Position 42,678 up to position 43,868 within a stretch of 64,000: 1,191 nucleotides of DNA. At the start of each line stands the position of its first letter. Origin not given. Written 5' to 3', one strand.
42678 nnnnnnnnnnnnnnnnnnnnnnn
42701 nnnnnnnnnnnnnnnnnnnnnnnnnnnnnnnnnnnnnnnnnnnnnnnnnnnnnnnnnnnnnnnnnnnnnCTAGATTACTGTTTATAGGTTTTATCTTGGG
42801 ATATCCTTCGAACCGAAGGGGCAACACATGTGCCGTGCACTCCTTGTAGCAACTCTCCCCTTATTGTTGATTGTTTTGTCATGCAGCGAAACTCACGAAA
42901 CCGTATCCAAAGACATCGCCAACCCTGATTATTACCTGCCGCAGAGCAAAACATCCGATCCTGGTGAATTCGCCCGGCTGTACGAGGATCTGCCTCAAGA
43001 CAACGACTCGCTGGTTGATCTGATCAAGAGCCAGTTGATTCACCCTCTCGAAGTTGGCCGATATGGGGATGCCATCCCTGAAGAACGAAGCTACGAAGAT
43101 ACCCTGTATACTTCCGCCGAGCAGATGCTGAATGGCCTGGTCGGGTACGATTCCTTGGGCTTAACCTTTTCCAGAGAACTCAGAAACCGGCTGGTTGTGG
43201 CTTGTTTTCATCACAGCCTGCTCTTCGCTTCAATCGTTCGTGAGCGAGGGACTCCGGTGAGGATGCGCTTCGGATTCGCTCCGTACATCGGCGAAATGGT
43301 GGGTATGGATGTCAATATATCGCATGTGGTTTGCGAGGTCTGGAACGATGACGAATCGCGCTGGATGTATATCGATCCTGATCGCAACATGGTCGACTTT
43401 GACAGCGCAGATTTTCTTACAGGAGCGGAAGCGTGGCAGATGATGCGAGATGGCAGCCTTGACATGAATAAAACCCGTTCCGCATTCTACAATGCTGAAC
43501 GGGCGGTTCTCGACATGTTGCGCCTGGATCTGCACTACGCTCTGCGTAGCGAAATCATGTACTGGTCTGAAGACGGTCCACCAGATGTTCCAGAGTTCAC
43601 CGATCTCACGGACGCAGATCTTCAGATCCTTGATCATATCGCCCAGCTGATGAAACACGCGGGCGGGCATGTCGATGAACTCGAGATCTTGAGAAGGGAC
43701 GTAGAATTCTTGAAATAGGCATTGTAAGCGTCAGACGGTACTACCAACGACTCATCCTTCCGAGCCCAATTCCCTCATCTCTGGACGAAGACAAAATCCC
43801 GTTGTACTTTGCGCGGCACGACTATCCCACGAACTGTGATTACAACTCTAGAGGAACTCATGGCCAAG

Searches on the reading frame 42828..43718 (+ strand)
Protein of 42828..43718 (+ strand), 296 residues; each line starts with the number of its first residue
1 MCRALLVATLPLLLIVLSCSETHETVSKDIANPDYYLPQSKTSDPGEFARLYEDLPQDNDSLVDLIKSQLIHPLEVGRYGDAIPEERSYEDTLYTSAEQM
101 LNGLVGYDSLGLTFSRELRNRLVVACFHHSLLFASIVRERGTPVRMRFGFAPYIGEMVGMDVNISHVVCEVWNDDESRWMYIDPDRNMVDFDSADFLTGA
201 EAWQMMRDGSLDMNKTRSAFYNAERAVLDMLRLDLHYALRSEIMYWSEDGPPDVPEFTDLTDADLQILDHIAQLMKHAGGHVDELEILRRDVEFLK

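Call 9: search_protein_families(library=pfam, proteins=[window:42828-43718:+], max_evalue=0.001)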
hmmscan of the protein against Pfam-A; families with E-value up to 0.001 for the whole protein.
window:42828-43718:+ (296 aa): 1 family
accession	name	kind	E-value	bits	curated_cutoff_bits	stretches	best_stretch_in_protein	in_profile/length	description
PF01841.26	Transglut_core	-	1.5e-05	25.7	23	1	126-184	54-108/108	Transglutaminase-like superfamily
